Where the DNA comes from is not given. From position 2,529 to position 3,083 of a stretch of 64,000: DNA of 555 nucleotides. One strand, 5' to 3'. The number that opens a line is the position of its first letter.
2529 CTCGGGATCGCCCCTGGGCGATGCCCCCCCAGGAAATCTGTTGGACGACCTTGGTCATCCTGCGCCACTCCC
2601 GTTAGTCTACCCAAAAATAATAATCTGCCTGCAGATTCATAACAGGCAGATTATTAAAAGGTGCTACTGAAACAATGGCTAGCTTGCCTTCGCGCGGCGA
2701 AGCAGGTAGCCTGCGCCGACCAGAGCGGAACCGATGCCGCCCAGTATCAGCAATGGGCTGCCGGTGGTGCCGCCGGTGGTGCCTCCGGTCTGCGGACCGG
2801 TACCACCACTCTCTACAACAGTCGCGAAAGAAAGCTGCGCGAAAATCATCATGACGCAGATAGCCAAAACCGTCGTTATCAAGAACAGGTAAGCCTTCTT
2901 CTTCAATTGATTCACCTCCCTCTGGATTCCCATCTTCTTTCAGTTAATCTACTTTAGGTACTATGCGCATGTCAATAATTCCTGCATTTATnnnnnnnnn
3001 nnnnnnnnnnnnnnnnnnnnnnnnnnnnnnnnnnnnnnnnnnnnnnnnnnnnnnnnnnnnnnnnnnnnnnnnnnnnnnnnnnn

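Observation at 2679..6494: Candidate dedicated glycosylation module: small Thr/Gly-rich membrane peptide next to two translationally coupled PMT-like GT-C glycosyltransferase paralogs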

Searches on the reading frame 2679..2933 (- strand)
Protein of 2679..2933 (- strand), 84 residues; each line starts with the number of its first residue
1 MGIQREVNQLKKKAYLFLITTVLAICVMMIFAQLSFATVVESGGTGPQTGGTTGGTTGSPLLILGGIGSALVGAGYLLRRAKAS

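Call 3: search_protein_families(library=pfam, proteins=[window:2679-2933:-], max_evalue=1)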
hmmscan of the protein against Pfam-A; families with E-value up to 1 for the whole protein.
window:2679-2933:- (84 aa): 0 families

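Call 6: search_protein_families(library=ncbifam, proteins=[window:2679-2933:-], max_evalue=1)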
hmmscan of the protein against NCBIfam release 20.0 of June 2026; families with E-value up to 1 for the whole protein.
window:2679-2933:- (84 aa): 1 family
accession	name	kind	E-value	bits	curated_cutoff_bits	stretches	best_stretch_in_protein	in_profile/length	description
NF045974.1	conju_CD1108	subfamily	0.17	11.7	100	1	7-47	45-85/190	CD1108 family mobile element protein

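Call 9: find_encoding_contigs(protein=window:2679-2933:-, flank=10000, max_places=6)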
Protein window:2679-2933:- (84 aa): no gene with exactly this product is on record in the collection.

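Call 25: find_homologous_proteins(query=A2, max_evalue=0.01)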
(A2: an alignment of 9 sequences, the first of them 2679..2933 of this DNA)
Query A2 (9 sequences) (84 aa, profile of the alignment): 19 proteins with E <= 0.01 among 8000 candidates.
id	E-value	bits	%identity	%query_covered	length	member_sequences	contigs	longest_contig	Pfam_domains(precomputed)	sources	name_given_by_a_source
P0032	2.5e-29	119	61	88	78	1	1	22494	-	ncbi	-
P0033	1.7e-27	113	36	79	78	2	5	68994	-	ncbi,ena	ncbi:MAG: hypothetical protein ACYCXU_05650 [Thermoleophilia bacterium]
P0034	3.8e-27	112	36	79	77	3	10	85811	-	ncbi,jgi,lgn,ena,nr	ncbi:MAG: hypothetical protein M1340_07905 [Actinobacteria bacterium]|jgi:hypothetical protein|nr:hy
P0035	2.7e-26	109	100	100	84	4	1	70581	-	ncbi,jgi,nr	ncbi:MAG: hypothetical protein C4534_10455 [Gaiellales bacterium]|nr:MAG: hypothetical protein C4534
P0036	1.6e-25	107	59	88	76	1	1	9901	-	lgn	-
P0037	9.7e-25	104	38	95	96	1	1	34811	-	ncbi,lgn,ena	-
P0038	6.0e-24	102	36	79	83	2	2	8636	-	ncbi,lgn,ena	-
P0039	1.7e-23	100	26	86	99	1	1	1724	-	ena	-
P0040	2.6e-22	96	54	89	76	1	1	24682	-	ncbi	-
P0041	4.4e-22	96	54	85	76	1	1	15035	-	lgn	-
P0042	8.3e-22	95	57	89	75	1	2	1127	-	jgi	jgi:hypothetical protein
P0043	1.3e-21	94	33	82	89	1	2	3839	-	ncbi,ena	-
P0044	1.6e-21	94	43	86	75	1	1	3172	-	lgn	-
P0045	6.4e-21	92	56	89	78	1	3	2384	-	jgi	jgi:hypothetical protein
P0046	1.5e-19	88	63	69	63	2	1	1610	-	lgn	-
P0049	3.5e-8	51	52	29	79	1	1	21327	-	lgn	-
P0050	6.1e-5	41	39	87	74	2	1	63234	-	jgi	-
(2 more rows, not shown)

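Call 29: find_encoding_contigs(protein=P0050, flank=10000, max_places=2)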
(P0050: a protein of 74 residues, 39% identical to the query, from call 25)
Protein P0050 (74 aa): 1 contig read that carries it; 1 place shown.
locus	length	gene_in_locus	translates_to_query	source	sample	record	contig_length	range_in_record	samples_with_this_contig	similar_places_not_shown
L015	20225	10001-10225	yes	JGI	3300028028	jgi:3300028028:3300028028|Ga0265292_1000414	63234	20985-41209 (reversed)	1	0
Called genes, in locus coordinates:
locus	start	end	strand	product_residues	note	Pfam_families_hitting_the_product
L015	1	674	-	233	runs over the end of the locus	PF07722:Peptidase_C26 (weak), PF00117:GATase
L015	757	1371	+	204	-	PF06445:GyrI-like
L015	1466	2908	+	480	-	PF13439:Glyco_transf_4 (faint), PF13579:Glyco_trans_4_4, PF00534:Glycos_transf_1, PF13692:Glyco_trans_1_4, PF00534:Glycos_transf_1 (weak)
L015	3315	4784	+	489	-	PF22612:GH113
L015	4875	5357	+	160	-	-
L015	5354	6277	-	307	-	PF01073:3Beta_HSD, PF01370:Epimerase, PF02719:Polysacc_synt_2, PF04321:RmlD_sub_bind, PF05368:NmrA (weak), PF13460:NAD_binding_10, PF16363:GDP_Man_Dehyd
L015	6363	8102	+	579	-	PF13231:PMT_2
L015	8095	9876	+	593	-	PF13231:PMT_2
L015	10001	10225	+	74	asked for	-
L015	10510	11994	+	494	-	PF00149:Metallophos, PF12850:Metallophos_2 (weak)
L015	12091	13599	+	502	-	PF04542:Sigma70_r2, PF08281:Sigma70_r4_2, PF13490:zf-HC2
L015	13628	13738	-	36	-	-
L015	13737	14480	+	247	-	PF04203:Sortase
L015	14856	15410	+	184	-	-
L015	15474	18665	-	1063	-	PF13185:GAF_2, PF00989:PAS, PF08448:PAS_4, PF13426:PAS_9, PF01590:GAF, PF13185:GAF_2, PF13492:GAF_3, PF07228:SpoIIE, +2 more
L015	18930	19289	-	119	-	PF01880:Desulfoferrodox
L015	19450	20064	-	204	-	PF12654:DUF3786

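Call 30: find_encoding_contigs(protein=P0049, flank=10000, max_places=2)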
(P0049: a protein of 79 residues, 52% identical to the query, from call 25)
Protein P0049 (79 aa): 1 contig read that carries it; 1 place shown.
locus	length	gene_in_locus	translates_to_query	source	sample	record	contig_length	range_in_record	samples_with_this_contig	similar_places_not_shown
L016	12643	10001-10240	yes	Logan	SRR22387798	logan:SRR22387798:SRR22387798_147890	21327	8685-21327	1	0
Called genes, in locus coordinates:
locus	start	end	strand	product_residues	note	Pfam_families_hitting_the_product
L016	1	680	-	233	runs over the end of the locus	PF00117:GATase, PF07722:Peptidase_C26 (weak)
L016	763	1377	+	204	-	PF06445:GyrI-like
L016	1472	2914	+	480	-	PF13439:Glyco_transf_4 (faint), PF13477:Glyco_trans_4_2 (faint), PF13579:Glyco_trans_4_4, PF00534:Glycos_transf_1, PF13692:Glyco_trans_1_4 (weak), PF00534:Glycos_transf_1 (weak), PF13692:Glyco_trans_1_4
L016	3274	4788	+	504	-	PF22612:GH113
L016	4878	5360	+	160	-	-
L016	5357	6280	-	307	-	PF01073:3Beta_HSD, PF01370:Epimerase, PF02719:Polysacc_synt_2, PF04321:RmlD_sub_bind, PF13460:NAD_binding_10, PF16363:GDP_Man_Dehyd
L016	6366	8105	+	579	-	PF13231:PMT_2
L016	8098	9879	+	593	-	PF13231:PMT_2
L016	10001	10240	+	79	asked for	-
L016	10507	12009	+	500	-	PF00149:Metallophos, PF12850:Metallophos_2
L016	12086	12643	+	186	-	?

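Call 38: search_protein_families(library=ncbifam, proteins=[L015:1466-2908:+, L015:5354-6277:-, L015:4875-5357:+, L015:14856-15410:+, L015:3315-4784:+], max_evalue=0.001)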
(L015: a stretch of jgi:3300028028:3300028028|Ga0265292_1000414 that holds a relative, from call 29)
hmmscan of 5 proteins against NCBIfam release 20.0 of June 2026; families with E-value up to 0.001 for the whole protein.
L015:1466-2908:+ (480 aa): 14 families
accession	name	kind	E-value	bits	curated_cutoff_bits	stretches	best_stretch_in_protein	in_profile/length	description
TIGR04157.1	glyco_rSAM_CFB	subfamily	2.4e-12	46.6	400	1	249-296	227-274/406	TIGR04157 family glycosyltransferase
TIGR03449.1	mycothiol_MshA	equivalog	1.3e-11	44.1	462.5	1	326-408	260-340/406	D-inositol-3-phosphate glycosyltransferase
TIGR03999.1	thiol_BshA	equivalog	4e-11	42.5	273.7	1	338-407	242-308/375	N-acetyl-alpha-D-glucosaminyl L-malate synthase BshA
TIGR02095.1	glgA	subfamily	1e-10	40.9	328.45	0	352-476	354-472/477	glycogen/starch synthase, ADP-glucose type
TIGR04047.1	MSMEG_0565_glyc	hypoth_equivalog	1.8e-10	40.5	259.85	1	344-401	250-305/373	MSMEG_0565 family glycosyltransferase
NF047684.1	TeichurnBiosyTuaC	equivalog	3.1e-10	39.6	550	1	152-297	131-264/391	teichuronic acid biosynthesis protein TuaC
NF038229.1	Glyco4_Geo_Pelo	equivalog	2.9e-07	29.8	400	1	126-231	51-152/338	GPMC system family 4 glycosyltransferase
NF049988.1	MGlcDAGSynMgs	equivalog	3.8e-07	29.8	400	1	213-317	176-281/398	alpha-monoglucosyldiacylglycerol synthase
TIGR04063.1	stp3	hypoth_equivalog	1.6e-06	27.3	442.05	1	213-303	180-267/397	TIGR04063 family PEP-CTERM/XrtA system glycosyltransferase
NF012028.0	PRK15484.1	subfamily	2.3e-06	26.9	618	0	345-406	251-312/380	lipopolysaccharide N-acetylglucosaminyltransferase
TIGR02149.1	glgA_Coryne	subfamily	5.7e-06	25.7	302.4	0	329-405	243-317/391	glycogen synthase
NF001899.0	PRK00654.1-2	equivalog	7.7e-06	24.6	459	0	352-436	351-427/478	glycogen synthase GlgA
NF038295.1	EPS_HpsP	equivalog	1.7e-05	24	550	0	208-301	171-259/388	hormogonium polysaccharide biosynthesis glycosyltransferase HpsP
TIGR03088.1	stp2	hypoth_equivalog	0.00012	21.3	409.05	0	216-303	163-252/374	TIGR03088 family PEP-CTERM/XrtA system glycosyltransferase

L015:5354-6277:- (307 aa): 30 families (the best 25 are shown)
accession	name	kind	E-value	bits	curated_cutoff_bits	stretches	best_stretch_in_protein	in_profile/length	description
NF011728.1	PRK15181.1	equivalog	5e-51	173.7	760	1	3-301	18-332/348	Vi polysaccharide biosynthesis UDP-N-acetylglucosaminuronic acid C-4 epimerase TviC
TIGR01179.1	galE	equivalog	2.2e-50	171.4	262.3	1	2-294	1-312/332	UDP-glucose 4-epimerase GalE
TIGR04180.1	EDH_00030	hypoth_equivalog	2.1e-46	158.3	475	1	3-276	1-279/297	NAD-dependent 4,6-dehydratase LegB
TIGR01181.1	dTDP_gluc_dehyt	equivalog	6.5e-40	137.2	365.1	1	2-302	1-307/321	dTDP-glucose 4,6-dehydratase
TIGR02197.1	heptose_epim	equivalog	7.5e-31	107.5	274.6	1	3-265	1-268/316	ADP-glyceromanno-heptose 6-epimerase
NF007956.0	PRK10675.1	subfamily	1.9e-30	106.2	394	1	1-286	1-309/338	UDP-glucose 4-epimerase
NF007582.0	PRK10217.1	equivalog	4.4e-22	78.7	698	1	2-253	3-266/355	dTDP-glucose 4,6-dehydratase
NF007490.0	PRK10084.1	subfamily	5.6e-19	68.3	649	1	1-275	1-303/361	dTDP-glucose 4,6-dehydratase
TIGR03466.1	HpnA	hypoth_equivalog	2e-18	66.4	367.65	1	2-124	2-119/327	hopanoid-associated sugar epimerase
NF008360.0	PRK11150.1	equivalog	2.6e-18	66.3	452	1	3-252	2-249/310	ADP-glyceromanno-heptose 6-epimerase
NF047922.1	GDPFucSynFcl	equivalog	8.9e-17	61.5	500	1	99-301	86-296/308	GDP-L-fucose synthase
NF043036.1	ErythonDh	equivalog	3.6e-15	56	325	1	1-197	1-204/321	D-erythronate dehydrogenase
NF042422.1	oxyalk_red_OleD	equivalog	6e-14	52.1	580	1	1-121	1-113/329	2-alkyl-3-oxoalkanoate reductase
TIGR01472.1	gmd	equivalog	3.1e-13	49.7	415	1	4-171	4-184/342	GDP-mannose 4,6-dehydratase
TIGR02622.1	CDP_4_6_dhtase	equivalog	2.3e-12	46.7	278.45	1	2-123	6-134/352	CDP-glucose 4,6-dehydratase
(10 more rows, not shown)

L015:4875-5357:+ (160 aa): 0 families

L015:14856-15410:+ (184 aa): 1 family
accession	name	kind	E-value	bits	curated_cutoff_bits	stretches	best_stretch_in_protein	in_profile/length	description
NF053819.1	EF0750_LPXTG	subfamily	3e-05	24.5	47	1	118-172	45-98/105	EF2685/EF0750 family sortase-dependent surface protein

L015:3315-4784:+ (489 aa): 1 family
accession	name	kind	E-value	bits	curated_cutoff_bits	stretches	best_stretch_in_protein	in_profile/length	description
NF048004.1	GTA_megatron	equivalog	1.1e-06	26.7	800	0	165-252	437-550/1299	baseplate multidomain protein megatron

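Call 39: search_protein_families(library=pfam, proteins=[L015:4875-5357:+, L015:14856-15410:+, L015:6363-8102:+, L015:8095-9876:+], max_evalue=0.01)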
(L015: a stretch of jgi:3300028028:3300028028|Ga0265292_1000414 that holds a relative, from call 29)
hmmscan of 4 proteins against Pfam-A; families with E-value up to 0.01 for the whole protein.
L015:4875-5357:+ (160 aa): 0 families

L015:14856-15410:+ (184 aa): 1 family
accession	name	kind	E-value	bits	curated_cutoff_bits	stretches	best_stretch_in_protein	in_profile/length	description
PF00746.26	Gram_pos_anchor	-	0.0075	16.6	20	1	149-182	7-39/43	LPXTG cell wall anchor motif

L015:6363-8102:+ (579 aa): 1 family
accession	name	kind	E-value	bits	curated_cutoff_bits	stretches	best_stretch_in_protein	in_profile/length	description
PF13231.12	PMT_2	-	2.3e-09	38.1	26.1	1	101-235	9-152/160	Dolichyl-phosphate-mannose-protein mannosyltransferase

L015:8095-9876:+ (593 aa): 1 family
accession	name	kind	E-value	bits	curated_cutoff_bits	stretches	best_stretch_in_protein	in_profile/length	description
PF13231.12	PMT_2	-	1.8e-08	35.2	26.1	1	100-241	2-145/160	Dolichyl-phosphate-mannose-protein mannosyltransferase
